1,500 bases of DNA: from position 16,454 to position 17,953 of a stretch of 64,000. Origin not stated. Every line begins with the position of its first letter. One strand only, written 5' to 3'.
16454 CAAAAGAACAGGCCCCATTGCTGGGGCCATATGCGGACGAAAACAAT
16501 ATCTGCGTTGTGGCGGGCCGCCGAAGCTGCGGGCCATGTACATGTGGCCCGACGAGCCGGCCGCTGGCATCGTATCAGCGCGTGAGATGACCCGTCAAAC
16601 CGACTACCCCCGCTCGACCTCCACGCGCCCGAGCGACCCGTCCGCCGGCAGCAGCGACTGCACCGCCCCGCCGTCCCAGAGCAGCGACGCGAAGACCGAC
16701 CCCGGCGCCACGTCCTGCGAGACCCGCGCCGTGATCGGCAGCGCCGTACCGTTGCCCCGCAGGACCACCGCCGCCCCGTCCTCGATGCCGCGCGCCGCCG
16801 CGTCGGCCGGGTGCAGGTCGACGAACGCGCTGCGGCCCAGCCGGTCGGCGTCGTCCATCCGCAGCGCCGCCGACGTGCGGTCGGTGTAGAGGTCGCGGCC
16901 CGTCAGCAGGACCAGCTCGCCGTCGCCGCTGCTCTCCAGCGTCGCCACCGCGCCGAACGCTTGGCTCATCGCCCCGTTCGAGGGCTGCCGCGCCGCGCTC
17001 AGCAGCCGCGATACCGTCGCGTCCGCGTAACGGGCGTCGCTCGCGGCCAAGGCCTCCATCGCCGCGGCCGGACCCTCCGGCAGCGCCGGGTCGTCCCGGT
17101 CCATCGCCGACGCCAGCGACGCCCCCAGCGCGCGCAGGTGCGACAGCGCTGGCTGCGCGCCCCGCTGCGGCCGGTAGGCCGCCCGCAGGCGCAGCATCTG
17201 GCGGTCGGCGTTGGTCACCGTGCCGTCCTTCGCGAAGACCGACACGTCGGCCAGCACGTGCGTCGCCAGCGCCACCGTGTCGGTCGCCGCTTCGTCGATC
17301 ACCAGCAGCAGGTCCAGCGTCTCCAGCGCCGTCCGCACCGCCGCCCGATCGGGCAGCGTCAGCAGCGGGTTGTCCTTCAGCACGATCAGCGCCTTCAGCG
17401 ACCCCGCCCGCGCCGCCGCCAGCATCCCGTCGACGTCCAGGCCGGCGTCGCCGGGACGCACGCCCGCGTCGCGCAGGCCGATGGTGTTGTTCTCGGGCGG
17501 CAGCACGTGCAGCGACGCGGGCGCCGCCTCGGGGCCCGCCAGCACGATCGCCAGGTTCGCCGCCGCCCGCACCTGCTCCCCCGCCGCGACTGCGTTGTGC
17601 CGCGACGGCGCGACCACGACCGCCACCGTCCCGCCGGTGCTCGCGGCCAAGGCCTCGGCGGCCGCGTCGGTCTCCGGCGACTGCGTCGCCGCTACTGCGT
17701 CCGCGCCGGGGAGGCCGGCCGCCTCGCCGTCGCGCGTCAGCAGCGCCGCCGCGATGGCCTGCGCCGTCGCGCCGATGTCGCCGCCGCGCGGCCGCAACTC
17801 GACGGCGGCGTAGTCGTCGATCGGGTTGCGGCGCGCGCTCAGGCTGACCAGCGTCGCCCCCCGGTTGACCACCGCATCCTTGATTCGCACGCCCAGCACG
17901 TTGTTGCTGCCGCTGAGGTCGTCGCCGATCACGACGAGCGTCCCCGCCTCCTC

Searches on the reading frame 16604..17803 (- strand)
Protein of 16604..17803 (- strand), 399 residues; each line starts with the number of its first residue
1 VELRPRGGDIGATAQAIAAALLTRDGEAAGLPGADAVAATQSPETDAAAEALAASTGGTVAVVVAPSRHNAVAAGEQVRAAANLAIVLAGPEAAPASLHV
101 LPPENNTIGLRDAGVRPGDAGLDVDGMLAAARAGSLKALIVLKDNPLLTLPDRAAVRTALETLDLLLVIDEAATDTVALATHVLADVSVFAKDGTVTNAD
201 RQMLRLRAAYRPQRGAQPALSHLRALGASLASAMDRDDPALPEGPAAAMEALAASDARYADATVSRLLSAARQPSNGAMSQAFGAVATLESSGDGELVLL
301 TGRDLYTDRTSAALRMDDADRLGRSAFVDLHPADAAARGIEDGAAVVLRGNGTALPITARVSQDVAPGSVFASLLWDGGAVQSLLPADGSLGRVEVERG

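Call 43: find_homologous_proteins(query=window:16604-17803:-, max_evalue=1e-20)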
Query window:16604-17803:- (399 aa): 11 proteins with E <= 1e-20 among 8000 candidates.
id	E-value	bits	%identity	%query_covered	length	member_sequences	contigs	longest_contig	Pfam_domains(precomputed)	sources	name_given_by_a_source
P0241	7.8e-135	468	86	68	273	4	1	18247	PF00384.28,PF01568.28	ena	-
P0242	1.1e-114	402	57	99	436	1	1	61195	PF00384.28,PF01568.28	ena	-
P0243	1.0e-109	385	57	99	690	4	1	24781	PF14697.12,PF00384.28,PF00037.33,PF01568.28,PF12838.13,PF22117.3,PF04879.22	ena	-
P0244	1.0e-93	333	53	99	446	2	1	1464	PF00384.28,PF01568.28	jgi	-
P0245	1.8e-90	322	54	85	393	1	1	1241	PF00384.28,PF01568.28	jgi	jgi:predicted molibdopterin-dependent oxidoreductase YjgC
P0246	7.3e-90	320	54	90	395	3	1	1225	PF00384.28,PF01568.28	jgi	jgi:formate dehydrogenase major subunit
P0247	4.3e-85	304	59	75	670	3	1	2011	PF00384.28,PF00037.33,PF22117.3,PF13459.12,PF04879.22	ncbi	ncbi:MAG: molybdopterin-dependent oxidoreductase, partial [Dehalococcoidia bacterium]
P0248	3.1e-79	285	66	35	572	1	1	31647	PF00384.28,PF01568.28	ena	-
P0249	8.5e-58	214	42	83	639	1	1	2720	PF00384.28,PF01568.28,PF04879.22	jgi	jgi:predicted molibdopterin-dependent oxidoreductase YjgC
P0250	1.4e-47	181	41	85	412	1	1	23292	PF00384.28,PF01568.28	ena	-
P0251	1.2e-22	99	60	29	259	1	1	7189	-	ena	-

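Call 44: find_encoding_contigs(protein=P0241, flank=6000, max_places=2)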
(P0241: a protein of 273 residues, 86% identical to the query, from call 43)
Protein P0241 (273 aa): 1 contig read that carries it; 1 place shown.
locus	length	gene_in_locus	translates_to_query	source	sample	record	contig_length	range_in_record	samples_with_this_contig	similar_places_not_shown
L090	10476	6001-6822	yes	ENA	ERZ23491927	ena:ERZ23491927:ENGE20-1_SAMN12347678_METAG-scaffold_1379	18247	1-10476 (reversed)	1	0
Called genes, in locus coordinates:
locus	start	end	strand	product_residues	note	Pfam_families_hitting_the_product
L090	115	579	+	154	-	-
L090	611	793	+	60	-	-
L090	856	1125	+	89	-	PF22091:DUF6941 (weak)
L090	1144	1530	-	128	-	PF01521:Fe-S_biosyn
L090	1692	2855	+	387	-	PF00266:Aminotran_5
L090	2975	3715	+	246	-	PF01058:Oxidored_q6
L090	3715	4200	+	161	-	PF13534:Fer4_17 (faint), PF14697:Fer4_21 (faint), PF12797:Fer4_2 (faint), PF00037:Fer4 (weak), PF12837:Fer4_6 (faint), PF12838:Fer4_7, PF13187:Fer4_9 (weak), PF00037:Fer4, +2 more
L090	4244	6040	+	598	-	-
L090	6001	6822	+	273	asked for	PF00384:Molybdopterin (weak), PF01568:Molydop_binding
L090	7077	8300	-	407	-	PF02915:Rubrerythrin (faint), PF01988:VIT1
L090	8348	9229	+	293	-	PF01634:HisG, PF08029:HisG_C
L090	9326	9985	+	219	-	PF02190:LON_substr_bdg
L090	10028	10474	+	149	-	?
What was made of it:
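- Tried and rejected: nuoG-like relatives: the word-limited search returned only 11 hits, of which one (L090) was usable (calls 43, 44).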
